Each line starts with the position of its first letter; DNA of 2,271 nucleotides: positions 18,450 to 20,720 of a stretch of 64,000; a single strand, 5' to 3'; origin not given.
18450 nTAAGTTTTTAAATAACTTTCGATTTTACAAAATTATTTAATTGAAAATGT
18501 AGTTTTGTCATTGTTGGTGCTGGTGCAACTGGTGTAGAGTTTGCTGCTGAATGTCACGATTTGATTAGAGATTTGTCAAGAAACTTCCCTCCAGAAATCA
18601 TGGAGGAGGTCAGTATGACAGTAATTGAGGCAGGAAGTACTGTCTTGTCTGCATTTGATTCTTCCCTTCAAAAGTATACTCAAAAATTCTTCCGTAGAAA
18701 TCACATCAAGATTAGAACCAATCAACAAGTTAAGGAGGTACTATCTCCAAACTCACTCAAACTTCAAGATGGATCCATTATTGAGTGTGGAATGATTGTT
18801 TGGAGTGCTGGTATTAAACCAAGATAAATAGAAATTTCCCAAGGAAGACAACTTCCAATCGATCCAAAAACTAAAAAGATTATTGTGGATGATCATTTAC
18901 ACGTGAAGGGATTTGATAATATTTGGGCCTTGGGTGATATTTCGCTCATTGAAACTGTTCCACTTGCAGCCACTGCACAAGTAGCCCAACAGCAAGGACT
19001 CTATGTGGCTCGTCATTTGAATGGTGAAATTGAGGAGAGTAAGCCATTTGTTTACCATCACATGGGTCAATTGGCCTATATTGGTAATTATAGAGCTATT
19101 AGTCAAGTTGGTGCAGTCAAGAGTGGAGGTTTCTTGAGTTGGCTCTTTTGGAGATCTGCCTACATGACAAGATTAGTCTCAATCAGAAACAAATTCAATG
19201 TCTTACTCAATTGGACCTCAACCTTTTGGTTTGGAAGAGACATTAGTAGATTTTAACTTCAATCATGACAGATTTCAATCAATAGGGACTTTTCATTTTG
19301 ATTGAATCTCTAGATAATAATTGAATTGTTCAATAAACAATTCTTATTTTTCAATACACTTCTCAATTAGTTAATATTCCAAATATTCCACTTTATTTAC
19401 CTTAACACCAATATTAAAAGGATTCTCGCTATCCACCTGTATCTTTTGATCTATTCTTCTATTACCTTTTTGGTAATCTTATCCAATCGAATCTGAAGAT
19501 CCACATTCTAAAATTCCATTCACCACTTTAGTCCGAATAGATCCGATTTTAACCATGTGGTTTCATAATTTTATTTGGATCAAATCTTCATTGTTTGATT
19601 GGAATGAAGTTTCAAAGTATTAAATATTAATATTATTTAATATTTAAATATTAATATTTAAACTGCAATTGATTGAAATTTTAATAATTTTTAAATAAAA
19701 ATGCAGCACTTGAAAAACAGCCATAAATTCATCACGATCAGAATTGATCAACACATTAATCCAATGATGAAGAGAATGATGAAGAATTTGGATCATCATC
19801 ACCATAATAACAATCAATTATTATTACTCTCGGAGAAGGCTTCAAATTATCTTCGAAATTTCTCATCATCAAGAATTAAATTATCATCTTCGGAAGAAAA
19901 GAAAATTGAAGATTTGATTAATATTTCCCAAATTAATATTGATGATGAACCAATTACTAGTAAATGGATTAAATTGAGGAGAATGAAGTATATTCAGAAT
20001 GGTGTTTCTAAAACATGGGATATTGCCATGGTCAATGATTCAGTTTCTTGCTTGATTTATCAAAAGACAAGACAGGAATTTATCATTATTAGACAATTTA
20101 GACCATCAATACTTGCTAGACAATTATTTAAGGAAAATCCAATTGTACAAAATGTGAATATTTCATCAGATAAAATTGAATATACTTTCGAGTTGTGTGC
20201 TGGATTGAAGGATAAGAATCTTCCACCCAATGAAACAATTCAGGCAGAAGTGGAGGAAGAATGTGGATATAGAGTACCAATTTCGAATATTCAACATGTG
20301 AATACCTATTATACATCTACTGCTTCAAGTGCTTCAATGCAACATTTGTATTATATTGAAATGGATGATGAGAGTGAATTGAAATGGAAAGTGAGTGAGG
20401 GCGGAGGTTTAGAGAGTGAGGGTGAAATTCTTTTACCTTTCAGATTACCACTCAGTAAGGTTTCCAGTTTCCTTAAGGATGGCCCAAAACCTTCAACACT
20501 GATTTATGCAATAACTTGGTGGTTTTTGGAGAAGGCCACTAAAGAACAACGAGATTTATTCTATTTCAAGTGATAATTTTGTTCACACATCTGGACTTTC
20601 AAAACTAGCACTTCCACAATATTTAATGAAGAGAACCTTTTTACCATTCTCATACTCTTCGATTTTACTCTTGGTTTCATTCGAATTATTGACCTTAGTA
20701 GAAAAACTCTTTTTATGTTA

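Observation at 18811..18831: In-frame TAA inside a conserved block of an otherwise intact NDH-2 gene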

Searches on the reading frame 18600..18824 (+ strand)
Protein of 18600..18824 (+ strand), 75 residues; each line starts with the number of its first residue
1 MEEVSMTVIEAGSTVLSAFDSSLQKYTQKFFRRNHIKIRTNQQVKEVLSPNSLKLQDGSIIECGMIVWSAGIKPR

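Call 17: find_encoding_contigs(protein=window:18600-18824:+, flank=3000, max_places=10)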
Protein window:18600-18824:+ (75 aa): no gene with exactly this product is on record in the collection.

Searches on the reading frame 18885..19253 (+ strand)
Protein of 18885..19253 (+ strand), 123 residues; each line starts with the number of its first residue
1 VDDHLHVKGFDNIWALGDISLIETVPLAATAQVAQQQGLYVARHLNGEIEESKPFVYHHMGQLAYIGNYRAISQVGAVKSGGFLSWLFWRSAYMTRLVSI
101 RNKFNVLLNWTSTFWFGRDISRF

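Call 16: find_encoding_contigs(protein=window:18885-19253:+, flank=3000, max_places=10)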
Protein window:18885-19253:+ (123 aa): no gene with exactly this product is on record in the collection.

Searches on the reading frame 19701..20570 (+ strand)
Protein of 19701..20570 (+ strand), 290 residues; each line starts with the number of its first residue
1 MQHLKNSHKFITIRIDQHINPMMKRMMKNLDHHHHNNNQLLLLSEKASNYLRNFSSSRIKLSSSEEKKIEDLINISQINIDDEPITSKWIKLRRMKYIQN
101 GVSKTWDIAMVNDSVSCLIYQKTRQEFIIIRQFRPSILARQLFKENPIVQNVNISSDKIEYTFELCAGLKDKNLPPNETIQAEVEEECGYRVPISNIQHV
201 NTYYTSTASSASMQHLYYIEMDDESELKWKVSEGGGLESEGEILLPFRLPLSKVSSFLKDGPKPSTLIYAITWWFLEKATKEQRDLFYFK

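Call 10: list_cluster_members(proteins=[window:19701-20570:+, window:24825-28721:+, window:28826-30439:+, window:57695-60280:+, window:20794-21951:+, window:36849-38219:+, window:38359-39675:-, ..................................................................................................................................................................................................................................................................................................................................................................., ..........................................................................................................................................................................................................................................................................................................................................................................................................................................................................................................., window:40853-42163:+])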
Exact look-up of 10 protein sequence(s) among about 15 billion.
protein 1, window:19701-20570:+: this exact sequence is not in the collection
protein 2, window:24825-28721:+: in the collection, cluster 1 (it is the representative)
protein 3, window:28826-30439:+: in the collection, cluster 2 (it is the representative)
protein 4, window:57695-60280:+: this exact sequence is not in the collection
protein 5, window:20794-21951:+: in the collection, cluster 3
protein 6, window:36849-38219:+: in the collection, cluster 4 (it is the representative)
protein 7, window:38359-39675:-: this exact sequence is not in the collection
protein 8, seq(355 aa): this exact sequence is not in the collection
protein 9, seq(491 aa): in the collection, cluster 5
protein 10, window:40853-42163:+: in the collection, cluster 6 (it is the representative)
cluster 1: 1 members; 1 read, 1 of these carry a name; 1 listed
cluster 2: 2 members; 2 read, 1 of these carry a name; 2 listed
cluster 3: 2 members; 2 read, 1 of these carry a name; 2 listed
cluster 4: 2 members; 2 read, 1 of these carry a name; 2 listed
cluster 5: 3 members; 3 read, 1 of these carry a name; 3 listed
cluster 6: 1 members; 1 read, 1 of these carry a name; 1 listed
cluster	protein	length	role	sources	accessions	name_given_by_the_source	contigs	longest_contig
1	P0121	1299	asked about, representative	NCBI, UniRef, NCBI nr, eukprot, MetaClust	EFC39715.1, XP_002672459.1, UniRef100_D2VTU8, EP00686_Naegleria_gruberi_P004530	predicted protein [Naegleria gruberi] | Predicted protein n=1 Tax=Naegleria gruberi TaxID=5762 RepID=D2VTU8_NAEGR | uncharacterized protein NAEGRDRAFT_59203 [Naegleria gruberi]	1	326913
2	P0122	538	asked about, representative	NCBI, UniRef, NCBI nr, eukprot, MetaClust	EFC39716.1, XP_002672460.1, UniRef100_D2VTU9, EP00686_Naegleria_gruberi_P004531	chromodomain-containing protein [Naegleria gruberi] | Chromodomain-containing protein n=1 Tax=Naegleria gruberi TaxID=5762 RepID=D2VTU9_NAEGR | XP_002672460.1 chromodomain-containing protein [Naegleria gruberi strain NEG-M]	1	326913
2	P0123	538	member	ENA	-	-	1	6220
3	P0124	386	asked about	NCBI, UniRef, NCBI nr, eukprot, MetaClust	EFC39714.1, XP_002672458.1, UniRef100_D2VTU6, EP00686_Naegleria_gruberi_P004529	predicted protein [Naegleria gruberi] | Predicted protein n=1 Tax=Naegleria gruberi TaxID=5762 RepID=D2VTU6_NAEGR | uncharacterized protein NAEGRDRAFT_72431 [Naegleria gruberi]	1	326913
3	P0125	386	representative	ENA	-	-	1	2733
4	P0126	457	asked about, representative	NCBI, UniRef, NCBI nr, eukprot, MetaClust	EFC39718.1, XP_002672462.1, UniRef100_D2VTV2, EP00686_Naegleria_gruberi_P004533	predicted protein [Naegleria gruberi] | Predicted protein n=1 Tax=Naegleria gruberi TaxID=5762 RepID=D2VTV2_NAEGR | uncharacterized protein NAEGRDRAFT_52205 [Naegleria gruberi]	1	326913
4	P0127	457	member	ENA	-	-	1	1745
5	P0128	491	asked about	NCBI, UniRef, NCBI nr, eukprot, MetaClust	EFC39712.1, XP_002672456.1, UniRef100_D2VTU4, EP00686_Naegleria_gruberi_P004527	predicted protein [Naegleria gruberi] | Predicted protein n=1 Tax=Naegleria gruberi TaxID=5762 RepID=D2VTU4_NAEGR | uncharacterized protein NAEGRDRAFT_81197 [Naegleria gruberi]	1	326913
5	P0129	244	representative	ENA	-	-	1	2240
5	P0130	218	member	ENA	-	-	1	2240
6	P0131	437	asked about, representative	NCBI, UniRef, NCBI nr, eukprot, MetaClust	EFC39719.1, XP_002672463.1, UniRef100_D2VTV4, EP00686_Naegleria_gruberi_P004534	predicted protein [Naegleria gruberi] | Predicted protein n=1 Tax=Naegleria gruberi TaxID=5762 RepID=D2VTV4_NAEGR | uncharacterized protein NAEGRDRAFT_72439 [Naegleria gruberi]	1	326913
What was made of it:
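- Source organism and deposited model come from exact look-ups of window proteins (call 10). The gene predictor had to invent an intron to get round the stop (call 10), which is the typical footprint of sequence errors in draft eukaryotic genomes. The public annotation uses it (call 10).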

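Call 13: find_encoding_contigs(protein=P0130, flank=5000, max_places=10)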
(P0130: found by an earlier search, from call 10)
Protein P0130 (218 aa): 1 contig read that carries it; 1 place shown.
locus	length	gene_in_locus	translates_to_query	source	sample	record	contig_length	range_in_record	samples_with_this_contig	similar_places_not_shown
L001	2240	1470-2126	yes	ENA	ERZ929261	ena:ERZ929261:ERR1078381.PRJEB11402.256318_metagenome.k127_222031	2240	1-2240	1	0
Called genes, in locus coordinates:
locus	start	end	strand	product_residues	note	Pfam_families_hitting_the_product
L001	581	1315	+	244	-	PF07992:Pyr_redox_2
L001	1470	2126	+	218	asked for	PF00070:Pyr_redox (weak), PF07992:Pyr_redox_2, PF22366:NDH2_C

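Call 29: find_related_loci(query=P0130, collection=metagenome_contigs, flank=2500)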
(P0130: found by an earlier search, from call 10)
Query P0130 (218 aa) in metagenome_contigs; peptide patterns used: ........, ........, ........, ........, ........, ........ (x = any residue, [..] = any of these).
289 stretches matched a pattern; 117 encode a relative of the query (tblastn E <= 1e-3); the best 80 are kept; 80 distinct loci.
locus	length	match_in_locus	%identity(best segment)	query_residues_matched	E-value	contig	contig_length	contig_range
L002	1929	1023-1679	56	3-218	2e-79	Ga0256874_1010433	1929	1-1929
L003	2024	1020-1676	56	3-218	4e-79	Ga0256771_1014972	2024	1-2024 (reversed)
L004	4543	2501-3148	47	1-218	3e-61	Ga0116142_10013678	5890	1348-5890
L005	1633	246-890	46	2-218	6e-63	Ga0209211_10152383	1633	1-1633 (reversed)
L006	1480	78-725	47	1-218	3e-63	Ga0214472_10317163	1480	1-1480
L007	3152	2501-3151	50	3-201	1e-59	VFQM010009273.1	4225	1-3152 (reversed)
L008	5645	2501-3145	45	1-218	2e-58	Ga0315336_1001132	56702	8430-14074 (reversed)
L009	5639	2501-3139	45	4-218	5e-58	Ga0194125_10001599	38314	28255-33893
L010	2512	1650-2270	45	6-218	1e-57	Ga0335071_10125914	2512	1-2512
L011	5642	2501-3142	44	3-218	6e-57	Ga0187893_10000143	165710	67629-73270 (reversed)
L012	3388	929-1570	43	3-218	4e-56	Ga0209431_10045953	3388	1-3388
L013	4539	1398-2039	42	3-218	9e-56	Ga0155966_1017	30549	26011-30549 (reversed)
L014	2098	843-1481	45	4-218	4e-56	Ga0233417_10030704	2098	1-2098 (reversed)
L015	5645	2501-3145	44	1-218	6e-55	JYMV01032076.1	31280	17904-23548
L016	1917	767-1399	42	6-218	1e-55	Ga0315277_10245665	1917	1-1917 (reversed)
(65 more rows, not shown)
